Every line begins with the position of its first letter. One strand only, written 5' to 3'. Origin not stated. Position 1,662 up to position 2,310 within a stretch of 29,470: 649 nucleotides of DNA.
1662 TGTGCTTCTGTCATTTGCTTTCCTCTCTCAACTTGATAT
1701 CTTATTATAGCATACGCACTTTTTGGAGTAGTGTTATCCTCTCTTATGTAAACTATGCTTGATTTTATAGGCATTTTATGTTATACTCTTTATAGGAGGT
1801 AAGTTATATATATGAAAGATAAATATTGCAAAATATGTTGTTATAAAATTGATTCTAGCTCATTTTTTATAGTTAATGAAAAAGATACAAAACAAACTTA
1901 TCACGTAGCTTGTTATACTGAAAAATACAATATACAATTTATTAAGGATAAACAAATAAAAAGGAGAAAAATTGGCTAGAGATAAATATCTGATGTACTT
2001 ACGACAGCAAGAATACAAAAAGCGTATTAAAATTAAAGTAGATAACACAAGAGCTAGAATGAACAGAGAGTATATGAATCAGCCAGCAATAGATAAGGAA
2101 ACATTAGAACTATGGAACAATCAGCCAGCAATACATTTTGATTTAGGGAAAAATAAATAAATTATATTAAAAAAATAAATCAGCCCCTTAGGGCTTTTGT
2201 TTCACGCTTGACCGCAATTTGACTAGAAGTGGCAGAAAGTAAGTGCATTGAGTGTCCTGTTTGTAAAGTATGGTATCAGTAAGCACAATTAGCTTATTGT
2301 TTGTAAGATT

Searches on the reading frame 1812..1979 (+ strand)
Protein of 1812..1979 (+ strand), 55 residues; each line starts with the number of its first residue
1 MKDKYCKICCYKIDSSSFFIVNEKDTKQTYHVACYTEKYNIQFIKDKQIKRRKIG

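Call 88: search_protein_families(library=phrogs, proteins=[window:1812-1979:+], max_evalue=0.001)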
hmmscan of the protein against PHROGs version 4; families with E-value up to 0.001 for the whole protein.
window:1812-1979:+ (55 aa): 1 family
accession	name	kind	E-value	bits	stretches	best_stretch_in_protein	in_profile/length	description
phrog_24018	-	unknown function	0.00084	20.4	1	3-36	10-44/59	-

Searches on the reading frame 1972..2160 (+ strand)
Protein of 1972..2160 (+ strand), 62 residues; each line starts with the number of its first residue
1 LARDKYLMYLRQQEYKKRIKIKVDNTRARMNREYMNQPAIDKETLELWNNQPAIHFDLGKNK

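Call 88: search_protein_families(library=phrogs, proteins=[window:1972-2160:+], max_evalue=0.001)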
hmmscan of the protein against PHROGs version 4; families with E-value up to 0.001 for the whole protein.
window:1972-2160:+ (62 aa): 1 family
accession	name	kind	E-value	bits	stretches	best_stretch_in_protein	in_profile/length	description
phrog_1656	-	unknown function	4.8e-45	152.5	1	1-62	1-62/62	-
